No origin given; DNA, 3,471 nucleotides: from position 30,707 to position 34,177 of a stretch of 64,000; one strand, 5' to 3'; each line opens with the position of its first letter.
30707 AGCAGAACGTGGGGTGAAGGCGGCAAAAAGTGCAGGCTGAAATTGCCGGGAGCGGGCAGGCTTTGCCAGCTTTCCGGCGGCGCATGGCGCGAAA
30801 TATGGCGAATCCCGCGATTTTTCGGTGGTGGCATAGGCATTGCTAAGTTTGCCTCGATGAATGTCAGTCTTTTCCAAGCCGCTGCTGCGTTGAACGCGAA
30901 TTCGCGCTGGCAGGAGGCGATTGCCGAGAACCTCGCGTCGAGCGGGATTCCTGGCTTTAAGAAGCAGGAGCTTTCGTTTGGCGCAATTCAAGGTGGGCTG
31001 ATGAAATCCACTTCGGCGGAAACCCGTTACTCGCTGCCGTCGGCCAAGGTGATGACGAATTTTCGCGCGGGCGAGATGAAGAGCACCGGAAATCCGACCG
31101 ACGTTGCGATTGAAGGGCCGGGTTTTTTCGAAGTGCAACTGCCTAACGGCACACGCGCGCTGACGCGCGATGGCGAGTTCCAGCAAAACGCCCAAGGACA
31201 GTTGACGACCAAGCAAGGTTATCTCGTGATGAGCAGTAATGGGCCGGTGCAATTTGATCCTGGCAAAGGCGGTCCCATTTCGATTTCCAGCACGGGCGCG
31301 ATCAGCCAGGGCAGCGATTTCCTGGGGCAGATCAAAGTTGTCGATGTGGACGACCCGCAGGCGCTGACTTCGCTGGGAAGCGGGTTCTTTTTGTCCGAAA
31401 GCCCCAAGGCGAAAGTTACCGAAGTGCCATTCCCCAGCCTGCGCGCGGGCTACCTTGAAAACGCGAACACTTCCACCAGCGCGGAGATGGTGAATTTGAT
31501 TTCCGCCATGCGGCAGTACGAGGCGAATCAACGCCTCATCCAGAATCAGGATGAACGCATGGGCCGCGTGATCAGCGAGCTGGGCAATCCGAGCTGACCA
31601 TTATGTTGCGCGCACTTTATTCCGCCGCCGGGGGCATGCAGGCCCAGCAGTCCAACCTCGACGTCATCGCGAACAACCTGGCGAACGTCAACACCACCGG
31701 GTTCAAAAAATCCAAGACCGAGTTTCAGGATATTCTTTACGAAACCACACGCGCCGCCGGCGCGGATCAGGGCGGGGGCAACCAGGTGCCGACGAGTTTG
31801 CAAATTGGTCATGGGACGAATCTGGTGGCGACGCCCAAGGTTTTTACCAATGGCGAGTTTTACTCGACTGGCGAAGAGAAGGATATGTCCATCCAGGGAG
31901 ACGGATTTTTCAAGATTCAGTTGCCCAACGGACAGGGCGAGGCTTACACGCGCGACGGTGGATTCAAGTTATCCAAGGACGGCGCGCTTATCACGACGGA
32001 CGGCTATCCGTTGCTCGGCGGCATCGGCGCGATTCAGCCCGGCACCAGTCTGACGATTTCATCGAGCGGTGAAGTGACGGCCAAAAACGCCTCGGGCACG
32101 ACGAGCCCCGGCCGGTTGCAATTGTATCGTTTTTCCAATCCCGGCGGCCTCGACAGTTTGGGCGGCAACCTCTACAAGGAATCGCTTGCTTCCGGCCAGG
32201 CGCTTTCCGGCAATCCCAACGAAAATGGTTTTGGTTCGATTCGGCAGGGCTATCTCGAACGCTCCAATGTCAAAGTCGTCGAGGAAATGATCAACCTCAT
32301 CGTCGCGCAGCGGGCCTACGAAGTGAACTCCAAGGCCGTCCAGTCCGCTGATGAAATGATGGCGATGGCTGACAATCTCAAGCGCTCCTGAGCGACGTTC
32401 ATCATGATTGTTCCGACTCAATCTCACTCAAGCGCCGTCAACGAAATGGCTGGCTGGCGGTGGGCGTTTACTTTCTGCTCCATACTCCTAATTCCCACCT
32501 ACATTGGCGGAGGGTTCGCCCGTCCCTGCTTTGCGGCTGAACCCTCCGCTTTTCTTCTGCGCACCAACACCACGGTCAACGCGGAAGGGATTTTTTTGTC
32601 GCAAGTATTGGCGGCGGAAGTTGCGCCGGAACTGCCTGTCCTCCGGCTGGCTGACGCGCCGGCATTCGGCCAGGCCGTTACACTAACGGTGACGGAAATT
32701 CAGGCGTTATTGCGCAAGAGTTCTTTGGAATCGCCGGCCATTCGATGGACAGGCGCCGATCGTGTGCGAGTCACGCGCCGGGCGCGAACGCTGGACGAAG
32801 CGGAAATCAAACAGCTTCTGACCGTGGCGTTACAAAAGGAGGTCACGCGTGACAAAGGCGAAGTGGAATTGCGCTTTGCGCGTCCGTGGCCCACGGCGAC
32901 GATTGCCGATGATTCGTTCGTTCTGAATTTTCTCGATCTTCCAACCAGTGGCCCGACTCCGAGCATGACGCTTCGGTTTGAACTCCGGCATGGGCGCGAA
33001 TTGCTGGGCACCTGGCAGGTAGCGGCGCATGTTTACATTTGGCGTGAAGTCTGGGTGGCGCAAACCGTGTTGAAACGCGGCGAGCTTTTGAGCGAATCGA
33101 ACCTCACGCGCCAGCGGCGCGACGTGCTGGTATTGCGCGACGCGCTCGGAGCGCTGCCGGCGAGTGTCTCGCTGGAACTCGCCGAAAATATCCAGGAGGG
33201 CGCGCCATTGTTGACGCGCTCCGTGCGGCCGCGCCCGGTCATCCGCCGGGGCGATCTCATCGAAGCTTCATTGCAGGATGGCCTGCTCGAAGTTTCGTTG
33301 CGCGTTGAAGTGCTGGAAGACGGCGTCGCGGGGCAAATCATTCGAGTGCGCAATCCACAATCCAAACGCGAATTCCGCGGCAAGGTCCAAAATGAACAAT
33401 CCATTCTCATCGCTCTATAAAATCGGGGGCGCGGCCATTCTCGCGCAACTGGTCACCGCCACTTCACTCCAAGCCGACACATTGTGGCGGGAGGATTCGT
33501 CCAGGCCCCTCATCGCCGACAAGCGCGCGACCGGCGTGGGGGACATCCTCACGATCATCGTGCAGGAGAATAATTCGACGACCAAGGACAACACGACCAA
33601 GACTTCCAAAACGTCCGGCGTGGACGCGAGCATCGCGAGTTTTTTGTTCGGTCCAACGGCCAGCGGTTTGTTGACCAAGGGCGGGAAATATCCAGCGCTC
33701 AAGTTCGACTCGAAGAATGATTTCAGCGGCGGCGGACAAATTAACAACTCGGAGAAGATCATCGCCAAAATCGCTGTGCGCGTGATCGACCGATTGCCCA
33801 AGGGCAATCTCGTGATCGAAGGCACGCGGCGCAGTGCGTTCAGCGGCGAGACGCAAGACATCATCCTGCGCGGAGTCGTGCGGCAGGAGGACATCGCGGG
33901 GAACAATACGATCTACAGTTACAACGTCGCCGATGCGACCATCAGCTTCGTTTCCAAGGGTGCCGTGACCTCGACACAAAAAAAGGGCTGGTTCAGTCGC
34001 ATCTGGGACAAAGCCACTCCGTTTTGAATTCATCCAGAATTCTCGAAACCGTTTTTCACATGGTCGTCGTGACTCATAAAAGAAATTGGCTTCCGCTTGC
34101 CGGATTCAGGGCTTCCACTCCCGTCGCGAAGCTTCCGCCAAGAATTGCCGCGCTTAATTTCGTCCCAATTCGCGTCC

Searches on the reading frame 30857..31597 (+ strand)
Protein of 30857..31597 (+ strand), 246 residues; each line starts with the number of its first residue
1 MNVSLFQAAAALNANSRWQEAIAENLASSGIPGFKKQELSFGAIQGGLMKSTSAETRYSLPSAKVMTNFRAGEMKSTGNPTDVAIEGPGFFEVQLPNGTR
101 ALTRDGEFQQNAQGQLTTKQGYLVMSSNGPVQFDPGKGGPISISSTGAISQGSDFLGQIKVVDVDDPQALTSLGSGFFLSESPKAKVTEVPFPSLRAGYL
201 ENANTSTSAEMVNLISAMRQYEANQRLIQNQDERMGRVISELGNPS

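Call 15: search_protein_families(library=pfam, proteins=[window:30857-31597:+], max_evalue=0.01)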
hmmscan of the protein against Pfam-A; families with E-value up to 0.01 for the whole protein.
window:30857-31597:+ (246 aa): 2 families
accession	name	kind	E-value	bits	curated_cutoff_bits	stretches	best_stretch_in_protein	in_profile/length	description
PF22692.1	LlgE_F_G_D1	-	2.1e-16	60.3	27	1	84-150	1-63/64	Flagellar hook protein FlgE/F/G D1 domain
PF06429.18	Flg_bbr_C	-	5.5e-14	51.9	23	1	197-240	2-45/46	Flagellar basal body rod FlgEFG protein C-terminal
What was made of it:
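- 30857..31597 (+): flgF (flagellar rod protein). The N-terminus MNVSL... is conserved, which fixes the start codon. Pfam (call 15).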

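Call 57: find_homologous_proteins(query=window:30857-31597:+, max_evalue=1e-30)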
Query window:30857-31597:+ (246 aa): 1320 proteins with E <= 1e-30 among 1754 candidates; the best 120 are listed.
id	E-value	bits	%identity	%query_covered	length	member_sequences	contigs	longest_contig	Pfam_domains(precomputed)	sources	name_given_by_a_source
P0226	2.1e-153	526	100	100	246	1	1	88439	PF06429.19,PF22692.2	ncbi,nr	ncbi:MAG: flagellar hook basal-body protein [Verrucomicrobia bacterium]|nr:flagellar hook basal-body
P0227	7.9e-119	413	80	100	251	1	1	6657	PF06429.19,PF22692.2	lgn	-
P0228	2.4e-111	389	74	100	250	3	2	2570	PF06429.19,PF22692.2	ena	-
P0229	1.8e-107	376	73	100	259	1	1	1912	PF06429.19,PF22692.2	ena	-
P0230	3.3e-107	375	70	100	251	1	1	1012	PF06429.19,PF22692.2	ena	-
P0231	1.1e-101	357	68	100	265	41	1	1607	PF06429.19,PF22692.2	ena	-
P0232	3.3e-97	343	67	99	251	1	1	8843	PF06429.19,PF22692.2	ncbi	ncbi:MAG: flagellar hook-basal body protein [Verrucomicrobiota bacterium]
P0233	3.8e-94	333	65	99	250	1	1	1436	PF06429.19,PF22692.2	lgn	-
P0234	3.1e-91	323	64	99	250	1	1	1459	PF06429.19,PF22692.2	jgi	jgi:flagellar basal body rod protein FlgG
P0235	4.5e-91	323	63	100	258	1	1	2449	PF06429.19,PF22692.2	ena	-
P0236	3.2e-90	320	61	100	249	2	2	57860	PF06429.19,PF22692.2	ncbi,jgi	ncbi:MAG: flagellar hook-basal body protein [Verrucomicrobiota bacterium]|jgi:flagellar basal-body r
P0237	4.6e-90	319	64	99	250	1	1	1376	PF06429.19,PF22692.2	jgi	jgi:flagellar basal-body rod protein FlgF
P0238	1.6e-89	318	63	99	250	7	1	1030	PF06429.19,PF22692.2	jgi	-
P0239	1.7e-89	317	62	100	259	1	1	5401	PF06429.19,PF22692.2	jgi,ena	-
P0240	2.3e-89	317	62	99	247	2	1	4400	PF06429.19,PF22692.2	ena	-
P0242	3.3e-89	317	62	100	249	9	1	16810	PF06429.19,PF22692.2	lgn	-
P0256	1.3e-86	308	61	100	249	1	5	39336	PF06429.19,PF22692.2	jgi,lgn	jgi:flagellar basal-body rod protein FlgG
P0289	1.1e-84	302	57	100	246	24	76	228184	PF06429.19,PF22692.2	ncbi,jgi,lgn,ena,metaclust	jgi:flagellar basal body rod protein FlgG|metaclust:\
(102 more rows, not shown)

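Call 58: find_encoding_contigs(protein=P0227, flank=2000, max_places=3)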
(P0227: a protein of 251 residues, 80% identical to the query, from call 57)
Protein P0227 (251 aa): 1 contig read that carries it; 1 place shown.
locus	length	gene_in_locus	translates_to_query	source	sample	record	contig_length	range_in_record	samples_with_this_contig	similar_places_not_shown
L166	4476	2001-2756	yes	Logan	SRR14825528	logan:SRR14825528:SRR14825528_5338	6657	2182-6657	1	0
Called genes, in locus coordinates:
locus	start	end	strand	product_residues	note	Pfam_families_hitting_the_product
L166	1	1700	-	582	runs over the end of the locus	PF00370:FGGY_N, PF02782:FGGY_C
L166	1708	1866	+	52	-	-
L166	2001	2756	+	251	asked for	PF22692:LlgE_F_G_D1, PF06429:Flg_bbr_C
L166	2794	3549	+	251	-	PF00460:Flg_bb_rod, PF22692:LlgE_F_G_D1, PF06429:Flg_bbr_C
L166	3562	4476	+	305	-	?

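Call 59: find_encoding_contigs(protein=P0228, flank=2000, max_places=3)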
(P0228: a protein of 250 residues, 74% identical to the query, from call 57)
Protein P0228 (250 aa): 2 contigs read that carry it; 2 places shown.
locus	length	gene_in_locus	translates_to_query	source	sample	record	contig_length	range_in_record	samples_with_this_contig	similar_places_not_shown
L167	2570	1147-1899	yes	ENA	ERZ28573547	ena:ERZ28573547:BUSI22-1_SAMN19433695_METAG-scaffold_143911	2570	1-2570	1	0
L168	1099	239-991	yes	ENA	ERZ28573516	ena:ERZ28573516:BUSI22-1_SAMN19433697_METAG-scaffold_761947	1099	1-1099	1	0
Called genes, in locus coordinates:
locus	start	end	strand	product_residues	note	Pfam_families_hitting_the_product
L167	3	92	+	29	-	?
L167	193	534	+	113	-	PF00691:OmpA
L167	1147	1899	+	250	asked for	PF22692:LlgE_F_G_D1, PF06429:Flg_bbr_C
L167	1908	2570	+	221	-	?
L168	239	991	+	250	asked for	PF22692:LlgE_F_G_D1, PF06429:Flg_bbr_C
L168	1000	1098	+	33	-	?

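Call 60: find_encoding_contigs(protein=P0232, flank=2000, max_places=3)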
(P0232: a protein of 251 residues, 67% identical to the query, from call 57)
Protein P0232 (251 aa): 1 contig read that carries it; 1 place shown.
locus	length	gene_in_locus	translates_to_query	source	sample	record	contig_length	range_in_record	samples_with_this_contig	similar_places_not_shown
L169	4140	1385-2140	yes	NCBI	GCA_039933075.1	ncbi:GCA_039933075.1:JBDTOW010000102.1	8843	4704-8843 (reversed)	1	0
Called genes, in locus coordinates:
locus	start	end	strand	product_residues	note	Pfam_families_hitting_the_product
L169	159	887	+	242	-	PF13677:MotB_plug, PF00691:OmpA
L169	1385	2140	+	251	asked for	PF22692:LlgE_F_G_D1, PF06429:Flg_bbr_C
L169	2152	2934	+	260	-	PF00460:Flg_bb_rod, PF22692:LlgE_F_G_D1, PF06429:Flg_bbr_C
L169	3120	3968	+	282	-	PF13144:ChapFlgA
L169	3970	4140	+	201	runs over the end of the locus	PF02107:FlgH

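Call 61: find_encoding_contigs(protein=P0289, flank=2000, max_places=10)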
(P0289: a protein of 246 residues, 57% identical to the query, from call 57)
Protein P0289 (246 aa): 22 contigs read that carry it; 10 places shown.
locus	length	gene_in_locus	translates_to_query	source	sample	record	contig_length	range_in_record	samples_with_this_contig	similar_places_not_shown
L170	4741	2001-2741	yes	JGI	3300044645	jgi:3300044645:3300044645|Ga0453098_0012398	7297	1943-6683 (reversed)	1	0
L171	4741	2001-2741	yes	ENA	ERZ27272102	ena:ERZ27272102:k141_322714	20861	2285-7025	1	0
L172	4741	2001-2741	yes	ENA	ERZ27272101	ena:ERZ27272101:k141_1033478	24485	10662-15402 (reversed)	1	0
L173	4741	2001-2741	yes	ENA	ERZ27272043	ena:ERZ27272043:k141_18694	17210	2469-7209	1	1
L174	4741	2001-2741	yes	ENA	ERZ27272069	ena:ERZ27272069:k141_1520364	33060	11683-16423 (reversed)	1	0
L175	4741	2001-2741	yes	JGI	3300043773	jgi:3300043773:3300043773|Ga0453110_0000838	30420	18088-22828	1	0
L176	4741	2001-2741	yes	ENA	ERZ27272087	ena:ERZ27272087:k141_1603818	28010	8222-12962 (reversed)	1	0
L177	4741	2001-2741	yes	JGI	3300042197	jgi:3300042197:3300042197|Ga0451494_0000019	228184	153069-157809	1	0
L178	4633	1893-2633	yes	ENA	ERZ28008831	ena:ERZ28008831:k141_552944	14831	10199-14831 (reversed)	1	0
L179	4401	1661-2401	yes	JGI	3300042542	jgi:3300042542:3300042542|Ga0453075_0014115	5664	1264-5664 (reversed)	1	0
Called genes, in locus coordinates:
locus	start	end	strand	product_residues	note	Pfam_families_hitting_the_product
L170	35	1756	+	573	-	PF00920:ILVD_EDD_N, PF24877:ILV_EDD_C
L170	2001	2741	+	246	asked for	PF22692:LlgE_F_G_D1, PF06429:Flg_bbr_C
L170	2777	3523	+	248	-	PF00460:Flg_bb_rod, PF22692:LlgE_F_G_D1, PF06429:Flg_bbr_C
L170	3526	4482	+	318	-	PF13144:ChapFlgA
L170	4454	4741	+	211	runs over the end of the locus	PF02107:FlgH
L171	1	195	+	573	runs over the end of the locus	PF00920:ILVD_EDD_N, PF24877:ILV_EDD_C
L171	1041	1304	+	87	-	-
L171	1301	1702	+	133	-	PF01844:HNH, PF14279:HNH_5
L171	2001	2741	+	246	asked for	PF22692:LlgE_F_G_D1, PF06429:Flg_bbr_C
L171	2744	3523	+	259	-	PF00460:Flg_bb_rod, PF22692:LlgE_F_G_D1, PF06429:Flg_bbr_C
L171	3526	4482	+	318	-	PF13144:ChapFlgA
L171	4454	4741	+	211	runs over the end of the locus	PF02107:FlgH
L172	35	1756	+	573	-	PF00920:ILVD_EDD_N, PF24877:ILV_EDD_C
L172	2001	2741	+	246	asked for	PF22692:LlgE_F_G_D1, PF06429:Flg_bbr_C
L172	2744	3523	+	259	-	PF00460:Flg_bb_rod, PF22692:LlgE_F_G_D1, PF06429:Flg_bbr_C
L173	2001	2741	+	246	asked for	PF22692:LlgE_F_G_D1, PF06429:Flg_bbr_C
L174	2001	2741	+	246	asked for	PF22692:LlgE_F_G_D1, PF06429:Flg_bbr_C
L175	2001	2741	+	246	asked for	PF22692:LlgE_F_G_D1, PF06429:Flg_bbr_C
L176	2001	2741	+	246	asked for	PF22692:LlgE_F_G_D1, PF06429:Flg_bbr_C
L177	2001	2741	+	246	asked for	PF22692:LlgE_F_G_D1, PF06429:Flg_bbr_C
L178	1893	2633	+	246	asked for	PF22692:LlgE_F_G_D1, PF06429:Flg_bbr_C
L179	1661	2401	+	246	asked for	PF22692:LlgE_F_G_D1, PF06429:Flg_bbr_C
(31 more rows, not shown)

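Call 62: find_encoding_contigs(protein=P0236, flank=2000, max_places=3)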
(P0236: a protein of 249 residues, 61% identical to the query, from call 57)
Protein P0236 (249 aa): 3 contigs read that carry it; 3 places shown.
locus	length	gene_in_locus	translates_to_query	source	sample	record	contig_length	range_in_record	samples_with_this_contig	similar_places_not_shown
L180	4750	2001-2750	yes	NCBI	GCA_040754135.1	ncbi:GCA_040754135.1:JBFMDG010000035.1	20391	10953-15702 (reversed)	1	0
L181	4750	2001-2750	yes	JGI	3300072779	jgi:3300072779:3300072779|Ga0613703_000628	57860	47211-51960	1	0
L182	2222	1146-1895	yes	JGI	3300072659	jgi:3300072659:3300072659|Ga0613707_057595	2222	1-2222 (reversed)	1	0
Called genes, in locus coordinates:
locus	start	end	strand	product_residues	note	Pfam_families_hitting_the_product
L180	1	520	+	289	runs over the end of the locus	PF20560:MotA_N, PF01618:MotA_ExbB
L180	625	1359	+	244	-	PF13677:MotB_plug, PF00691:OmpA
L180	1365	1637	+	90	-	-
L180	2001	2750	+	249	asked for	PF22692:LlgE_F_G_D1, PF06429:Flg_bbr_C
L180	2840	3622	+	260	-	PF00460:Flg_bb_rod, PF22692:LlgE_F_G_D1, PF06429:Flg_bbr_C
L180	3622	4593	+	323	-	PF13144:ChapFlgA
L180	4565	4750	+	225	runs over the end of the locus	PF02107:FlgH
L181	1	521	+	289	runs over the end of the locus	PF20560:MotA_N, PF01618:MotA_ExbB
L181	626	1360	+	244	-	PF13677:MotB_plug, PF00691:OmpA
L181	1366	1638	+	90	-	-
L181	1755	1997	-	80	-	-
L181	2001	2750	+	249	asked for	PF22692:LlgE_F_G_D1, PF06429:Flg_bbr_C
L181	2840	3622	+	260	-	PF00460:Flg_bb_rod, PF22692:LlgE_F_G_D1, PF06429:Flg_bbr_C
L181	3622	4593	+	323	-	PF13144:ChapFlgA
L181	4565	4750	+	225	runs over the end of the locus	PF02107:FlgH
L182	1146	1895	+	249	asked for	PF22692:LlgE_F_G_D1, PF06429:Flg_bbr_C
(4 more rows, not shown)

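Call 63: find_encoding_contigs(protein=P0242, flank=2000, max_places=3)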
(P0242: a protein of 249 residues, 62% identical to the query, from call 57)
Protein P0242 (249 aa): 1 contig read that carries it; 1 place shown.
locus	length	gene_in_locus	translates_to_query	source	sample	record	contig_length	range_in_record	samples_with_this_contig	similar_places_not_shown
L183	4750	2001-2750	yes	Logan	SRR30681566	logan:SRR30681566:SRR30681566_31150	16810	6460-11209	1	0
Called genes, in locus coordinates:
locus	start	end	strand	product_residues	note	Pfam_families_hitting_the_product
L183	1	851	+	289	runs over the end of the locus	PF20560:MotA_N, PF01618:MotA_ExbB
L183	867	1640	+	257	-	PF13677:MotB_plug, PF00691:OmpA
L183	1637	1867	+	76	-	-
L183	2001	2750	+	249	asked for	PF22692:LlgE_F_G_D1, PF06429:Flg_bbr_C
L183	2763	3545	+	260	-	PF00460:Flg_bb_rod, PF22692:LlgE_F_G_D1, PF06429:Flg_bbr_C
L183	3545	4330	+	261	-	PF13144:ChapFlgA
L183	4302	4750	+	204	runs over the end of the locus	PF02107:FlgH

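Call 64: find_encoding_contigs(protein=P0256, flank=2000, max_places=5)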
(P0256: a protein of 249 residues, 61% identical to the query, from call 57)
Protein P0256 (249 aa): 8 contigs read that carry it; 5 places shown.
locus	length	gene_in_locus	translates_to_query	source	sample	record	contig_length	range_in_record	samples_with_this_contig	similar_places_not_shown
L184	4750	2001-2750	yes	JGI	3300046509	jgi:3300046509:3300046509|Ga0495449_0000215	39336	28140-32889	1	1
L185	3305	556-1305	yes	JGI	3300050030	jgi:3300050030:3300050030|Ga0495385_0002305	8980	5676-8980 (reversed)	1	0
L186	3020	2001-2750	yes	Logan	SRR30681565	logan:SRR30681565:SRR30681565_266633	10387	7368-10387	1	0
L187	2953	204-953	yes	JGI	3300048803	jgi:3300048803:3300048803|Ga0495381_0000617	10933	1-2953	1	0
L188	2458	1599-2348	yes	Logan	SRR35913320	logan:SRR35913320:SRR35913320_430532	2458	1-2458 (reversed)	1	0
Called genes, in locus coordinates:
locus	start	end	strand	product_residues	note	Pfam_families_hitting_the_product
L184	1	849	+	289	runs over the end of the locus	PF20560:MotA_N, PF01618:MotA_ExbB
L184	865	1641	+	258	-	PF13677:MotB_plug, PF00691:OmpA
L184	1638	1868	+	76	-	-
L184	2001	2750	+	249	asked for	PF22692:LlgE_F_G_D1, PF06429:Flg_bbr_C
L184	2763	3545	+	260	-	PF00460:Flg_bb_rod, PF22692:LlgE_F_G_D1, PF06429:Flg_bbr_C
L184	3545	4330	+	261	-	PF13144:ChapFlgA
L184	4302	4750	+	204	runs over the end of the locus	PF02107:FlgH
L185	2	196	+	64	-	?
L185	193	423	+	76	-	-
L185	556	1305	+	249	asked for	PF22692:LlgE_F_G_D1, PF06429:Flg_bbr_C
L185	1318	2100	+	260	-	PF00460:Flg_bb_rod, PF22692:LlgE_F_G_D1, PF06429:Flg_bbr_C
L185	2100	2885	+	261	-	PF13144:ChapFlgA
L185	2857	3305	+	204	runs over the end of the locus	PF02107:FlgH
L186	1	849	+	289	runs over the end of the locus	PF20560:MotA_N, PF01618:MotA_ExbB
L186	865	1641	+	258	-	PF13677:MotB_plug, PF00691:OmpA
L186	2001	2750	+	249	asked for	PF22692:LlgE_F_G_D1, PF06429:Flg_bbr_C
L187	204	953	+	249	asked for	PF22692:LlgE_F_G_D1, PF06429:Flg_bbr_C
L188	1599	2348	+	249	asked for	PF22692:LlgE_F_G_D1, PF06429:Flg_bbr_C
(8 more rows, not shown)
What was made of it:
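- In some relatives motB and a small ORF precede flgF on the same strand, so read-through is possible (calls 62-64).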

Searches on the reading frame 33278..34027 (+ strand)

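Call 15: search_protein_families(library=pfam, proteins=[window:33278-34027:+], max_evalue=0.01)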
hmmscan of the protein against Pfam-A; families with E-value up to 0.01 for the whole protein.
window:33278-34027:+ (249 aa): 1 family
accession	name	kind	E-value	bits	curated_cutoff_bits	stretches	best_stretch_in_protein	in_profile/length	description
PF02107.21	FlgH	-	2.4e-48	164.5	27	1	66-248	4-172/172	Flagellar L-ring protein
